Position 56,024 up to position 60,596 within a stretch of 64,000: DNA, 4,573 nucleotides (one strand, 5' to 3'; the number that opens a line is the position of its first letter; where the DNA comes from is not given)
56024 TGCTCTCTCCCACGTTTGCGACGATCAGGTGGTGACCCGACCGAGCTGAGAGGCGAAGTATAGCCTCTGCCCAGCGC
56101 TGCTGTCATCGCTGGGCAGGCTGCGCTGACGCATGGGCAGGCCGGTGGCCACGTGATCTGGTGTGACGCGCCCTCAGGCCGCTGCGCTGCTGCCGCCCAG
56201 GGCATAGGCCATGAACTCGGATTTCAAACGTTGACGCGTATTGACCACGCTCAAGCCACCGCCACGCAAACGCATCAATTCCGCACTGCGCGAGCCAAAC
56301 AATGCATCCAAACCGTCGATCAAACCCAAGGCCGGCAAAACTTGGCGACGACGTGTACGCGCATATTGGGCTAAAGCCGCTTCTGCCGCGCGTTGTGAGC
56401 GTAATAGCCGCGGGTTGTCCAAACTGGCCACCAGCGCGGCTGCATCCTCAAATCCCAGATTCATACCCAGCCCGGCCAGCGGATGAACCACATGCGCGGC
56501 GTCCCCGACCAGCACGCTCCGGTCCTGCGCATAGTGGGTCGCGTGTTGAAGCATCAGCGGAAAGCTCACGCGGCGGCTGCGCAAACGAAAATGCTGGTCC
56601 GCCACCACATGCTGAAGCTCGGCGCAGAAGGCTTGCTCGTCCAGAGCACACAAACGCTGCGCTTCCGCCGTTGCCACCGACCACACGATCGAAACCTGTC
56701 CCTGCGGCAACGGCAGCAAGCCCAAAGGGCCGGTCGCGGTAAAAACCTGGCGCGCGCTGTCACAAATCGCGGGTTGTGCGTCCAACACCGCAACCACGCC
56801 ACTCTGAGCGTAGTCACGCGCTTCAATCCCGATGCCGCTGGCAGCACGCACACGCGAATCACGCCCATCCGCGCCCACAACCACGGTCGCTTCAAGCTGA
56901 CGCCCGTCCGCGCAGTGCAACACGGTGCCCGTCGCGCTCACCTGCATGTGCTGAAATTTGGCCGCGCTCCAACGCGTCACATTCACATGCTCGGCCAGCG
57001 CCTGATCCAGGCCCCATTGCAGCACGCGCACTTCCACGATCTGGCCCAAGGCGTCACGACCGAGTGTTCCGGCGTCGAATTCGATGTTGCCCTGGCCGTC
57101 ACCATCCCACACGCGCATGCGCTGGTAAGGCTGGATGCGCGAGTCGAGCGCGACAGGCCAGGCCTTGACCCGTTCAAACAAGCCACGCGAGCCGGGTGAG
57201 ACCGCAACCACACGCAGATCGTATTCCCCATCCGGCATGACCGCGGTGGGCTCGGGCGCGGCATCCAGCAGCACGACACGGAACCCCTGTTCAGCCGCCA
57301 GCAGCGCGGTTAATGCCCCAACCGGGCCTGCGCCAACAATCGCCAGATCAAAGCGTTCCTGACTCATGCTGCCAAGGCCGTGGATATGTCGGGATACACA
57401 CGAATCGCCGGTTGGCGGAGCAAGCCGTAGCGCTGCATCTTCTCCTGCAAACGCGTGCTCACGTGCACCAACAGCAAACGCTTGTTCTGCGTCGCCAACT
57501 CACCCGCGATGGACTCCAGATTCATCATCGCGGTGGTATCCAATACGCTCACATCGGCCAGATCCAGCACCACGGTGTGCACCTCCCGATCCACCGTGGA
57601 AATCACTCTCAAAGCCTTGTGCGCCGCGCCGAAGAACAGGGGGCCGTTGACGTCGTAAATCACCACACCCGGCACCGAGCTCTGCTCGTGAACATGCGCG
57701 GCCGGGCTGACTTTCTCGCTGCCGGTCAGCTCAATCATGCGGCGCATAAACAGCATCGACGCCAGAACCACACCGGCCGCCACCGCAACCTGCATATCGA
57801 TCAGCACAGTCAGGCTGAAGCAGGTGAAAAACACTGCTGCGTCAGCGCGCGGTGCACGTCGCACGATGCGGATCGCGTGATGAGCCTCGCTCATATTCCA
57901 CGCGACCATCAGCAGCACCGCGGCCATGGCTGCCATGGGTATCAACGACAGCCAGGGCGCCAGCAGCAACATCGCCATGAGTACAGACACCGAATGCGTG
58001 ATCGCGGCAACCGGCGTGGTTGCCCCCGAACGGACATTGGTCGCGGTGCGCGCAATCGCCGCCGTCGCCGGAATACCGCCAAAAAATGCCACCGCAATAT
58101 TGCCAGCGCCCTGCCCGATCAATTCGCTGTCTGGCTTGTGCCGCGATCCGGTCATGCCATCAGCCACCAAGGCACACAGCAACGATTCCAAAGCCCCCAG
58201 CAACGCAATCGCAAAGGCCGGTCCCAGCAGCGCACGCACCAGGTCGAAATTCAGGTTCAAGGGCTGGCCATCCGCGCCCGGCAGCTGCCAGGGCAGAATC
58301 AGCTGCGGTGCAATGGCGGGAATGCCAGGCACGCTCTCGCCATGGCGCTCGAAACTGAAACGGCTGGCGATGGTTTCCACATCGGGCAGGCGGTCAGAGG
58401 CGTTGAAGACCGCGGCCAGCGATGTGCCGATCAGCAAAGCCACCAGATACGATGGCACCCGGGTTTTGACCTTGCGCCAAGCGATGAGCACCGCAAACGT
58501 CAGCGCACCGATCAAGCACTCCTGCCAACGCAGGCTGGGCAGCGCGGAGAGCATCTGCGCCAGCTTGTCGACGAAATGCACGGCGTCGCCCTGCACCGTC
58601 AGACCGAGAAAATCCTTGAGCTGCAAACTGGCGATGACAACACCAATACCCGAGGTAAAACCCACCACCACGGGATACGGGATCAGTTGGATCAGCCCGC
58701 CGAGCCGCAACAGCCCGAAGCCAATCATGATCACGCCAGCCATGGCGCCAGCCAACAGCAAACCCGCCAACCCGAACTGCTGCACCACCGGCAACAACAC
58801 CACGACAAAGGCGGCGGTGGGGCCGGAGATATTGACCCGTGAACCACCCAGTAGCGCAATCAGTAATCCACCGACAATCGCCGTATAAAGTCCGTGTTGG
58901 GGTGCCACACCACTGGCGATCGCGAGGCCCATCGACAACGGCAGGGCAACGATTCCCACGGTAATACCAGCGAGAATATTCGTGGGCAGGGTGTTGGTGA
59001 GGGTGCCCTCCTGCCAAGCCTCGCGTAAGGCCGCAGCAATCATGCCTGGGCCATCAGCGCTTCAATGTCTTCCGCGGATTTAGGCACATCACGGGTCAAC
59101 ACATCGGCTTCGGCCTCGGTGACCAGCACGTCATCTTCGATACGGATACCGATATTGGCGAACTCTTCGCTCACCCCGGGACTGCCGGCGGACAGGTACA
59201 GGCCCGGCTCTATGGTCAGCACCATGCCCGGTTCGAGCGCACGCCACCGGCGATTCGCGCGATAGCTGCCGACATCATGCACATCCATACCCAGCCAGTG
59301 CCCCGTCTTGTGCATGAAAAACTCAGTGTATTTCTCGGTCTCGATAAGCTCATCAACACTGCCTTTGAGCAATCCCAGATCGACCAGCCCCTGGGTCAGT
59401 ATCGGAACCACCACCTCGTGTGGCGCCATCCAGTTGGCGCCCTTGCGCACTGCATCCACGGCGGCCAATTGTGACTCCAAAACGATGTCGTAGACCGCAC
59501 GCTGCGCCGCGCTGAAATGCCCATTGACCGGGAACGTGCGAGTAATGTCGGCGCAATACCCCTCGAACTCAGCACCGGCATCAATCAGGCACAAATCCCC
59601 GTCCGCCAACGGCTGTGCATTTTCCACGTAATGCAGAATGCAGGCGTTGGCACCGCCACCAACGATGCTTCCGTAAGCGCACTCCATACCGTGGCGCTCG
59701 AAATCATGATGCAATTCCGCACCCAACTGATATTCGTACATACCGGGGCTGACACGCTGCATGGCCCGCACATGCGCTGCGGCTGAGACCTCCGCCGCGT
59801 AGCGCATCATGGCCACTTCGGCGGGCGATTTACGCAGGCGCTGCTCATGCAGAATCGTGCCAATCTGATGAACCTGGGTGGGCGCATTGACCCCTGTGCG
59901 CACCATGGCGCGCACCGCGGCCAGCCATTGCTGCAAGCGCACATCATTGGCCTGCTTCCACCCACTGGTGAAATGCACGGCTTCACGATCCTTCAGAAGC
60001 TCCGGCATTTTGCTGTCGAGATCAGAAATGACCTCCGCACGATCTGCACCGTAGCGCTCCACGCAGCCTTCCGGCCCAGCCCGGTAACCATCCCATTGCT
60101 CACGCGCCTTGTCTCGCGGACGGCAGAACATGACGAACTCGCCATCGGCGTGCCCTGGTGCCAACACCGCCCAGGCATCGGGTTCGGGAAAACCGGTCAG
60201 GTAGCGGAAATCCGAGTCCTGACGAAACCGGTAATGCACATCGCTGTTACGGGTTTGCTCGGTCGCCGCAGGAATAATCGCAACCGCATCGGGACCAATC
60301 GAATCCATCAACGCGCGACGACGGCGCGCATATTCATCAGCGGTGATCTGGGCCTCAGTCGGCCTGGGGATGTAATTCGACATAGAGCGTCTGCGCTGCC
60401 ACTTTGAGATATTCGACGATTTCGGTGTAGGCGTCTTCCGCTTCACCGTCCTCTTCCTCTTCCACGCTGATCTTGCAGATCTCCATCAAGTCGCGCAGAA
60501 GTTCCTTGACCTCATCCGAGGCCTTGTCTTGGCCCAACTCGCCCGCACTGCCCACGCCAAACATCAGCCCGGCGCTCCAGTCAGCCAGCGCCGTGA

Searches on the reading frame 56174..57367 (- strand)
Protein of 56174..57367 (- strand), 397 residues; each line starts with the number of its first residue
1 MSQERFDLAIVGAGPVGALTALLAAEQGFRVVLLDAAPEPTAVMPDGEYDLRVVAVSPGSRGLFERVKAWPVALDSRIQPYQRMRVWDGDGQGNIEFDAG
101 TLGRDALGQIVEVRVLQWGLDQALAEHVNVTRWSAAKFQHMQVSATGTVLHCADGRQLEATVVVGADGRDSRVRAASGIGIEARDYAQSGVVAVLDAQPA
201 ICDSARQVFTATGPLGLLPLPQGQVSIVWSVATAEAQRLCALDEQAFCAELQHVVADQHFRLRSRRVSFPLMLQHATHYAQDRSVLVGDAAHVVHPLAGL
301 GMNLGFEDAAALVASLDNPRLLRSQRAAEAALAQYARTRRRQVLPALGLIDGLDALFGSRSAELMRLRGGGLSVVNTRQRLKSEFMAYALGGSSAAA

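Call 24: search_protein_families(library=pfam, proteins=[window:56174-57367:-], max_evalue=0.00001)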
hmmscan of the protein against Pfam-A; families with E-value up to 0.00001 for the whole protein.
window:56174-57367:- (397 aa): 4 families
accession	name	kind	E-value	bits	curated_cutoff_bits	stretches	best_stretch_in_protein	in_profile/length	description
PF01494.25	FAD_binding_3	-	5.6e-28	98.6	22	1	7-341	3-340/349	FAD binding domain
PF08491.16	SE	-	2.4e-06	27.3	20.1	1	275-374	123-222/276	Squalene epoxidase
PF13450.12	NAD_binding_8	-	8.1e-06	26.5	21.9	0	10-48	1-39/68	NAD(P)-binding Rossmann-like domain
PF01266.30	DAO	-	9.5e-06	25.8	27.9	1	7-40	1-34/353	FAD dependent oxidoreductase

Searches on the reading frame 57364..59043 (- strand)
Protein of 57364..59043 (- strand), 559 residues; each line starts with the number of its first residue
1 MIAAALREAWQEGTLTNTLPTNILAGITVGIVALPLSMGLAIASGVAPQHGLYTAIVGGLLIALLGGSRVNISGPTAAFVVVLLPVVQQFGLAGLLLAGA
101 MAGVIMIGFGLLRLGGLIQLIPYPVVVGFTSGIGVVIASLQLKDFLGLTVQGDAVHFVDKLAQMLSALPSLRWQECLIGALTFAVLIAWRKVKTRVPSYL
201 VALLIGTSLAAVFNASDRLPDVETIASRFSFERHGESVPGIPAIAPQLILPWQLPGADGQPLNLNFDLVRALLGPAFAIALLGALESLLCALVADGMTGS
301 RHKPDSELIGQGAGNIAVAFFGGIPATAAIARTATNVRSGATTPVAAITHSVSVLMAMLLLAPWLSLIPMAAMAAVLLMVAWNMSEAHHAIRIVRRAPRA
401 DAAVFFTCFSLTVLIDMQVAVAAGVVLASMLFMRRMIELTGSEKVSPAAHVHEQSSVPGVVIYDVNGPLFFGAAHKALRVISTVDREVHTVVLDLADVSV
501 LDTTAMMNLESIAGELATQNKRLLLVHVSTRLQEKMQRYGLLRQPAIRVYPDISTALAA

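Call 24: search_protein_families(library=pfam, proteins=[window:57364-59043:-], max_evalue=0.00001)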
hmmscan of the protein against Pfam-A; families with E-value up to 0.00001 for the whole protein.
window:57364-59043:- (559 aa): 2 families
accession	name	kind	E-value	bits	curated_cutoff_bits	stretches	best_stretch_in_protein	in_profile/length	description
PF00916.26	Sulfate_transp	-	1.2e-77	261.7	23.2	1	21-406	3-378/380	Sulfate permease family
PF01740.26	STAS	-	2.2e-14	53.5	22.6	1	457-556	7-106/106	STAS domain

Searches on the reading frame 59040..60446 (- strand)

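Call 24: search_protein_families(library=pfam, proteins=[window:59040-60446:-], max_evalue=0.00001)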
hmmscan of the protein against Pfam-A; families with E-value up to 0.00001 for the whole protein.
window:59040-60446:- (468 aa): 2 families
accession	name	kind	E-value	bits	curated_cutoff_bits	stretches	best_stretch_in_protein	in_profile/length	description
PF00557.29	Peptidase_M24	-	6.1e-64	216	23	1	213-444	2-208/208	Metallopeptidase family M24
PF05195.22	AMP_N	-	3.6e-40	136.9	24.6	1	39-157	1-120/121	Aminopeptidase P, N-terminal domain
